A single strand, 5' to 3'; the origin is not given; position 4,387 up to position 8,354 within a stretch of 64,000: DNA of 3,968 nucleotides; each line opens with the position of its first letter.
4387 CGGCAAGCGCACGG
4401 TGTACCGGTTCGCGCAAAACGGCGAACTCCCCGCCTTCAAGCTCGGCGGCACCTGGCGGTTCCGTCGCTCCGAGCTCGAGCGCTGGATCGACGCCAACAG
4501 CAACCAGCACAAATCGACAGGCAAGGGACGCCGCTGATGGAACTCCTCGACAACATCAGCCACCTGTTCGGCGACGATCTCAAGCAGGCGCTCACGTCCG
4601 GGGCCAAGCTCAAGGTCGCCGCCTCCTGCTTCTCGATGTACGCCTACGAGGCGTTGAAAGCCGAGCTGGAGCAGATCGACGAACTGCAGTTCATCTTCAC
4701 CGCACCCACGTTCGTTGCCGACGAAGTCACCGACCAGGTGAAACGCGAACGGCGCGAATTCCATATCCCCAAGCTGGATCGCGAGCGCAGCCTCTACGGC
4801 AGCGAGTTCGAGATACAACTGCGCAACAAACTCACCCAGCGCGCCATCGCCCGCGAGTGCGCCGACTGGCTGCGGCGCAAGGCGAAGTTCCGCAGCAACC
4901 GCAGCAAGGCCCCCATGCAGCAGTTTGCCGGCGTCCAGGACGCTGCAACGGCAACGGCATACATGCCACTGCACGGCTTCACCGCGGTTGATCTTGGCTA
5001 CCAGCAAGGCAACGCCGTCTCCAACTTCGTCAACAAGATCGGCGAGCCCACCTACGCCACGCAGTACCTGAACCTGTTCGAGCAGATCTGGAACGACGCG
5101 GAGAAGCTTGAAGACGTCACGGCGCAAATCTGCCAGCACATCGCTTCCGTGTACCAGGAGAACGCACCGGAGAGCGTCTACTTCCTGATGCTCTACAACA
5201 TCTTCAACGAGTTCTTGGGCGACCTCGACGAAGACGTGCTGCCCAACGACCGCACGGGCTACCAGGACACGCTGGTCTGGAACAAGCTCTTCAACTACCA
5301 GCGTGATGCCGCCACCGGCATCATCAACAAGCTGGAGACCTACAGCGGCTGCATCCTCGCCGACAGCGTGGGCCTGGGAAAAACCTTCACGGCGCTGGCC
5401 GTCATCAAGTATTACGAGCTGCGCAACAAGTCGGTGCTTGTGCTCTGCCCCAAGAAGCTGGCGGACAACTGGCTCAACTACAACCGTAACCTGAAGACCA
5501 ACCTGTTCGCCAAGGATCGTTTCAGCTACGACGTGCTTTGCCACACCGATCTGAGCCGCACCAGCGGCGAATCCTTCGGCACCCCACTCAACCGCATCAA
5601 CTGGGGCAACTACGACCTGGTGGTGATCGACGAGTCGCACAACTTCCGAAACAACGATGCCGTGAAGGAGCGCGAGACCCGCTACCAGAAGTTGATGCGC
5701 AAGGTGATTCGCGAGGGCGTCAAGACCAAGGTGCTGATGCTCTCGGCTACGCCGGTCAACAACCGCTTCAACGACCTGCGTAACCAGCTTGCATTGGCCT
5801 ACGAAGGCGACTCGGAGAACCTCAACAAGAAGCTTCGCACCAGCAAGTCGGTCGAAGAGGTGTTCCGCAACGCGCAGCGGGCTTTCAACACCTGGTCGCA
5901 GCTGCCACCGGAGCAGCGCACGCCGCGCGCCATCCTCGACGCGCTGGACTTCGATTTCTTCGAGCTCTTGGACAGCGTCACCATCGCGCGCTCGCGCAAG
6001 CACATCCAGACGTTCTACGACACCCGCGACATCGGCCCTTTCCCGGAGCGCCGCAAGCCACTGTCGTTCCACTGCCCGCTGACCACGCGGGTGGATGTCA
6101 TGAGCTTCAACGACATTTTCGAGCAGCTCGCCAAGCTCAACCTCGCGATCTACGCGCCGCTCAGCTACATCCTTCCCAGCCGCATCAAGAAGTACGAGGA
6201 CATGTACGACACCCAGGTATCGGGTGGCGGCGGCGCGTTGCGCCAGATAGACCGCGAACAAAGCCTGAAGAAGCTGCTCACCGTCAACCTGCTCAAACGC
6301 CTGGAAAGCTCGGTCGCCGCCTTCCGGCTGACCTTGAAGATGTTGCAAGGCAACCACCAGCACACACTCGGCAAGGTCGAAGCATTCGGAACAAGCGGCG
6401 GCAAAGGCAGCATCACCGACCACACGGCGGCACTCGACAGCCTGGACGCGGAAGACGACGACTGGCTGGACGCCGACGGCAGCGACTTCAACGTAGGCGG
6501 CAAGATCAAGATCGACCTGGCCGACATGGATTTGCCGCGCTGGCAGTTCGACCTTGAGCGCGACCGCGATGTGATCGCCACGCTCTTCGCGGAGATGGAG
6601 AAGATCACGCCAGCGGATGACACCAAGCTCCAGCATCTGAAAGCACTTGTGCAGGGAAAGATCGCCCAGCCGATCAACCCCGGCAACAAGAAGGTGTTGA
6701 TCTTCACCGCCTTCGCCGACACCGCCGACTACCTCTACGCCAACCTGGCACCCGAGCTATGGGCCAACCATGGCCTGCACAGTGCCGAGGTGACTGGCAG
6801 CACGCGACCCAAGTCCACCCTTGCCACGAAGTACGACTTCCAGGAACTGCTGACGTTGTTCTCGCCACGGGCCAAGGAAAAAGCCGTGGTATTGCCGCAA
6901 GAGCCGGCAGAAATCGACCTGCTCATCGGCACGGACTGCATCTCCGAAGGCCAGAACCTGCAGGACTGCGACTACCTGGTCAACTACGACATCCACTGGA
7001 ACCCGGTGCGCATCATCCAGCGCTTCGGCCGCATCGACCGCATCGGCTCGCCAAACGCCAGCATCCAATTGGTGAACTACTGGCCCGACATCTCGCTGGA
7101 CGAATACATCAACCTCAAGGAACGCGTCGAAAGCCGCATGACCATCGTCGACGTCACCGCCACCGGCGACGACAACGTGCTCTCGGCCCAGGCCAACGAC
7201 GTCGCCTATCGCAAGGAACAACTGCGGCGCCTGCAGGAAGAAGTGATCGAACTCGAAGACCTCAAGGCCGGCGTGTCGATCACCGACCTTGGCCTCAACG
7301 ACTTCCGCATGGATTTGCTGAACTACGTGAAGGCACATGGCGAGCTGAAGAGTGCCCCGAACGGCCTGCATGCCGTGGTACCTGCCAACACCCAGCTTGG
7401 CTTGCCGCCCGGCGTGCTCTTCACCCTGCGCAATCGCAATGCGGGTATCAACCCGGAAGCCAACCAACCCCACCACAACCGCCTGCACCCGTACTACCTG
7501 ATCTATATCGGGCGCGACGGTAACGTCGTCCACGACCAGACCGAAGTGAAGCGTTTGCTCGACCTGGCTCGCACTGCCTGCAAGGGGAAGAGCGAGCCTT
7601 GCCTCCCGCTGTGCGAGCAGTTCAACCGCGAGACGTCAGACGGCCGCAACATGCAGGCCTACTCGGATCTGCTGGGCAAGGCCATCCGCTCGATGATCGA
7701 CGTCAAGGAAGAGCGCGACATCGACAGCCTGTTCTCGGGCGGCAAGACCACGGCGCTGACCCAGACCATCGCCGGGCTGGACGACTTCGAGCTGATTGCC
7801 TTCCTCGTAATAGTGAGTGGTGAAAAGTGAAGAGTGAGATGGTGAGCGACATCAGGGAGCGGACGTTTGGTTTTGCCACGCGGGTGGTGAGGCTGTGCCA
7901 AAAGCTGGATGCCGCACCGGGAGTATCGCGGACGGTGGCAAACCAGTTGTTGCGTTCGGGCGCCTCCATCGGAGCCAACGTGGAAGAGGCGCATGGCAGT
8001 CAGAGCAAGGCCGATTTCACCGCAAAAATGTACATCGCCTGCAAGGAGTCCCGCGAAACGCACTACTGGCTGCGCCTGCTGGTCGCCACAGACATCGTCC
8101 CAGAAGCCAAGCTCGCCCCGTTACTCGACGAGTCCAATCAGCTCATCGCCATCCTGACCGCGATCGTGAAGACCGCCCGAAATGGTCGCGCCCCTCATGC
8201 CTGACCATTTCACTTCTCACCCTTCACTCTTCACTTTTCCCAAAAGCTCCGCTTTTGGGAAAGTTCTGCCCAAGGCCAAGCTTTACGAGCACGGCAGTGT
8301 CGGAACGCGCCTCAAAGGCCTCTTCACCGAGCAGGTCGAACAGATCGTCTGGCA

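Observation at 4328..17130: Eight-gene co-directional island with a Type III-like Mod/Res core embedded among SNF2 helicase, DUF4391, DUF2130 and AlbA_2 genes, matching no named defence system I can identify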

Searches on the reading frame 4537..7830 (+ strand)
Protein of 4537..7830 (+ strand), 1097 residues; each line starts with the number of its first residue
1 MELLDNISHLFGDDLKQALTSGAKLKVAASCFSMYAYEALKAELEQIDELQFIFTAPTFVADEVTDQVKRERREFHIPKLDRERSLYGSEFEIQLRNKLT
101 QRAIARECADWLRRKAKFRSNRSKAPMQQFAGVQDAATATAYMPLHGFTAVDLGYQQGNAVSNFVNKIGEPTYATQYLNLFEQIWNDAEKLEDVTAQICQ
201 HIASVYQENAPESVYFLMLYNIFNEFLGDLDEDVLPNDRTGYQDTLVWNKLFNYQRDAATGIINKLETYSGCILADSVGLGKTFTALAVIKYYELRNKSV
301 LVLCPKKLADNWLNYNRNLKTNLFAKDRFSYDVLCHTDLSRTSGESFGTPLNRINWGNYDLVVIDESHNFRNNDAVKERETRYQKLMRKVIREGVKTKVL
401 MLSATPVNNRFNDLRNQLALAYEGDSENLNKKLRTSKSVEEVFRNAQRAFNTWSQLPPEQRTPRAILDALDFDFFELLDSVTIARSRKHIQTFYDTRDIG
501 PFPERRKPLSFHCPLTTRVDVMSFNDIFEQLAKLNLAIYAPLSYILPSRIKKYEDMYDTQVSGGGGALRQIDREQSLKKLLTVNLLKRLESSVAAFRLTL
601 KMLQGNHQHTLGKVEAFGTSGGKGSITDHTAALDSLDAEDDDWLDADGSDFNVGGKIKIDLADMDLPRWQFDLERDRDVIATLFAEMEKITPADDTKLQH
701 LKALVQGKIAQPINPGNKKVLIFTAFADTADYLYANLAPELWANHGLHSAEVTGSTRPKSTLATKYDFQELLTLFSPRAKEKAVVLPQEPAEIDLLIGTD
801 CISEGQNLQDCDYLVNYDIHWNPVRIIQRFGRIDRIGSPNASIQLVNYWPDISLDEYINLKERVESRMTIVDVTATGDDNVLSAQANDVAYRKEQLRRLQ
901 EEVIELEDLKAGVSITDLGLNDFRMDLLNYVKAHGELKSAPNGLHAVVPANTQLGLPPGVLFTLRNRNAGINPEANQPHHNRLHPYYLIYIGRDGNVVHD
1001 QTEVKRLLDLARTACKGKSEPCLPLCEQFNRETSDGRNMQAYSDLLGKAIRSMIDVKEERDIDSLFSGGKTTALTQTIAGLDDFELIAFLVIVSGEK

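Call 4: search_protein_families(library=pfam, proteins=[window:4537-7830:+], max_evalue=0.01)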
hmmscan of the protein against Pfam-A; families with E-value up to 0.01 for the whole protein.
window:4537-7830:+ (1097 aa): 5 families
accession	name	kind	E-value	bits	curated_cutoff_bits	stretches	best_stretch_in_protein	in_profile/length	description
PF00271.37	Helicase_C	-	1.6e-12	48.1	23.5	1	716-837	14-110/110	Helicase conserved C-terminal domain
PF00176.29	SNF2-rel_dom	-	1.8e-12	47.4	24.9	1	254-417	1-174/290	SNF2-related domain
PF04851.21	ResIII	-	3.3e-10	40.5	22.5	1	250-407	3-163/164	Type III restriction enzyme, res subunit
PF00270.35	DEAD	-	5.9e-07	29.8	26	1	264-407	9-161/167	DEAD/DEAH box helicase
PF20720.3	nSTAND3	-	0.0028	17.8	27.2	0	259-332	7-78/155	Novel STAND NTPase 3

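Call 5: search_protein_families(library=padloc, proteins=[window:4537-7830:+], max_evalue=0.001)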
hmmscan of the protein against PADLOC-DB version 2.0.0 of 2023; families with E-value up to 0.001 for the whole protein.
window:4537-7830:+ (1097 aa): 46 families (the best 25 are shown)
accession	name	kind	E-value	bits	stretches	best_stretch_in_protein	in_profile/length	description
PDLC01075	C3a139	-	6.6e-119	396.7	1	180-1091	163-946/948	HKD+Snf2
PDLC02621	DrmD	-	6.6e-34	115.3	2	572-851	390-638/1040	DrmD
PDLC02623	DrmD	-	8.6e-28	94.6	2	780-884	567-669/1040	DrmD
PDLC02619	DrmD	-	1.5e-25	87.5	2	677-843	374-540/872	DrmD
PDLC02193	PLD_Helicase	-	2e-24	83.8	2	682-871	657-834/905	-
PDLC02500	BrxHI|BrxHII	-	2.5e-23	80.6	1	790-849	527-585/933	BrxHI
PDLC03830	ZacC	-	6.1e-23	79.4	2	354-410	239-292/1019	-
PDLC02843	DpdE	-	7e-23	78.5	2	273-410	179-301/1091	DpdE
PDLC00659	HmaA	-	2.4e-22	76.6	2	685-838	478-612/1176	SNF2 helicase / DEAD-box helicase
PDLC04556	PDC-M27C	-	2e-20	70.7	2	254-316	39-104/892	-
PDLC02572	DrmA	-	1.8e-19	67.2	1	580-841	395-626/1043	DrmA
PDLC02840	DpdE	-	4.4e-19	66.3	2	273-410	180-306/1091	DpdE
PDLC02504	BrxHI|BrxHII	-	3.9e-18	62.8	2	794-849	538-593/971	BrxHII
PDLC02632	DrmD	-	3.6e-16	56.8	2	585-843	403-631/662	DrmD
PDLC02633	DrmD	-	9.1e-15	51.7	1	793-850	584-642/839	DrmD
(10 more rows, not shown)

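Call 6: search_protein_families(library=ncbifam, proteins=[window:4537-7830:+], max_evalue=0.001)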
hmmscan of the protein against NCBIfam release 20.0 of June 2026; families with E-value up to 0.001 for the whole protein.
window:4537-7830:+ (1097 aa): 12 families
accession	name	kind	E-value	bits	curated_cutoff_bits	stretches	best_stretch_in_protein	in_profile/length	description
NF038317.1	DISARM_DrmD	equivalog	1.9e-42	145.7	610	1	572-854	374-626/1021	DISARM system SNF2-like helicase DrmD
NF042964.1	phospholipD_antiphage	equivalog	6.9e-33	114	1100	3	675-872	647-827/895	phospholipase D-like domain-containing anti-phage protein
NF041062.1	DpdE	equivalog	1.5e-25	89.4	500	2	273-415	174-306/1048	protein DpdE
NF038318.1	DISARM_DrmD_b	equivalog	2.4e-25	88.8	950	2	679-843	373-537/868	DISARM system SNF2-like helicase DrmD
NF003426.0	PRK04914.1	equivalog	1.3e-15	56.7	576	2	272-406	173-316/959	RNA polymerase-associated protein RapA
NF053675.1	pilus_reg_Snf2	equivalog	1.1e-13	50.2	1100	1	244-414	578-744/1029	pilus expression-regulating Snf2 family helicase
TIGR02621.3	cas3_GSU0051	exception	1.3e-07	30.8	400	1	694-874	250-406/854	type I-G CRISPR-associated helicase/endonuclease Cas3g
NF058637.1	helic_SCO1167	equivalog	4e-07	28.5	1200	1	251-417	470-633/932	SCO1167/SCO6262 family helicase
NF041790.1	anti-phage_ZorD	equivalog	8.5e-07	27.3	1500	1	267-321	602-656/1035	type I Zorya anti-phage system protein ZorD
NF010337.0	PRK13766.1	equivalog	9.7e-07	27.3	610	1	692-839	344-471/781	Hef nuclease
NF053631.1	RNA_helic_CshA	equivalog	2.4e-05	23.4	646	1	788-887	283-377/434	degradosome RNA helicase CshA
TIGR04095.1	dnd_restrict_1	equivalog_domain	0.00013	21.2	600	0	251-318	9-76/451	DNA phosphorothioation system restriction enzyme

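Call 37: search_solved_structures(query=window:4537-7830:+, max_evalue=0.001)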
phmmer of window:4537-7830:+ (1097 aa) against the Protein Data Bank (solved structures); distinct sequences matched with E-value up to 0.001: 28.
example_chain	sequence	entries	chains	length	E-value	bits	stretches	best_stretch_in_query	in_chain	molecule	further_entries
6ne3_W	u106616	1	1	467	4.4e-11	44.6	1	246-417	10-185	SWI/SNF-related matrix-associated actin-dependent regulator of chromatin subfamily A membe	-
8v4y_W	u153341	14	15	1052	2.1e-10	42.4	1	246-417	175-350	SWI/SNF-related matrix-associated actin-dependent regulator of chromatin subfamily A membe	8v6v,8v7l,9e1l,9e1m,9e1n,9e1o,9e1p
8so8_A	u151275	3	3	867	4.3e-09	38.1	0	786-840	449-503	RNA polymerase-associated protein RapA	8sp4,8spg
6bog_A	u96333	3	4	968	5.8e-09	37.6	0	786-840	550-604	RNA polymerase-associated protein RapA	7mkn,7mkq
7m8e_F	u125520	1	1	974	5.9e-09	37.6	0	786-840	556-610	RNA polymerase-associated protein RapA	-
4s20_K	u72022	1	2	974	6e-09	37.6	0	786-840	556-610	RNA polymerase-associated protein RapA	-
8t0l_F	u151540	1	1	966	4e-08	34.8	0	786-840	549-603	RNA polymerase-associated protein RapA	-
7otq_K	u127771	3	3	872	6.1e-07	30.9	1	250-416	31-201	Chromodomain-helicase-DNA-binding protein 1-like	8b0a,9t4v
7epu_B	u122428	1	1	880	6.3e-07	30.9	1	250-416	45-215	Chromodomain-helicase-DNA-binding protein 1-like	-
7enn_K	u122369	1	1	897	6.6e-07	30.8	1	250-416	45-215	Chromodomain-helicase-DNA-binding protein 1-like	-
6iy2_O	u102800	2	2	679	1.3e-06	29.8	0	796-929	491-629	Transcription regulatory protein SNF2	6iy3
1z63_A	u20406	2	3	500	1.7e-06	29.4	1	264-416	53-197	Helicase of the snf2/rad54 family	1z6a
5x0x_O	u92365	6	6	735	1.7e-06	29.4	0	796-929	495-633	Transcription regulatory protein SNF2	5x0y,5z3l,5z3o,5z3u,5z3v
7egm_A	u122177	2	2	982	5.7e-06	27.7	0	796-929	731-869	Transcription regulatory protein SNF2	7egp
7ux9_P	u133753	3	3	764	1.3e-05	26.5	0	246-395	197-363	ATP-dependent DNA helicase DDM1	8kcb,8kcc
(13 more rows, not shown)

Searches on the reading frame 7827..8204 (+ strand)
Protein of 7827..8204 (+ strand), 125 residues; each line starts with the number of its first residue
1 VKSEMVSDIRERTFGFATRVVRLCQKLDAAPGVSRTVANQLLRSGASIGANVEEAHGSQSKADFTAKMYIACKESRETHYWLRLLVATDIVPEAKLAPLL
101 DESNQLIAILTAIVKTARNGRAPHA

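Call 4: search_protein_families(library=pfam, proteins=[window:7827-8204:+], max_evalue=0.01)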
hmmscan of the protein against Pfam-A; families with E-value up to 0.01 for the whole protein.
window:7827-8204:+ (125 aa): 1 family
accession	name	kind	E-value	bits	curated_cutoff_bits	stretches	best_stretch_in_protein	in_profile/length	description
PF05635.17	23S_rRNA_IVP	-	1.1e-19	71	33.8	1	9-111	5-105/106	23S rRNA-intervening sequence protein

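Call 5: search_protein_families(library=padloc, proteins=[window:7827-8204:+], max_evalue=0.001)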
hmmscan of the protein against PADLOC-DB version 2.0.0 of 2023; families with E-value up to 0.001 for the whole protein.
window:7827-8204:+ (125 aa): 0 families

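Call 6: search_protein_families(library=ncbifam, proteins=[window:7827-8204:+], max_evalue=0.001)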
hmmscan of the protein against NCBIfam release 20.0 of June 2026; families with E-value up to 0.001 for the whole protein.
window:7827-8204:+ (125 aa): 3 families
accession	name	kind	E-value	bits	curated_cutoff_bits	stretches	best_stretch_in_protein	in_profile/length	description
TIGR02436.1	TIGR02436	subfamily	4e-25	88.1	24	1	10-117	2-108/109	four helix bundle protein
NF008911.0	PRK12275.1-2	subfamily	9.2e-07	29.4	137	1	37-118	35-116/118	hypothetical protein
NF008912.0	PRK12275.1-6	subfamily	1.1e-05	25.4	124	1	37-118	31-112/117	hypothetical protein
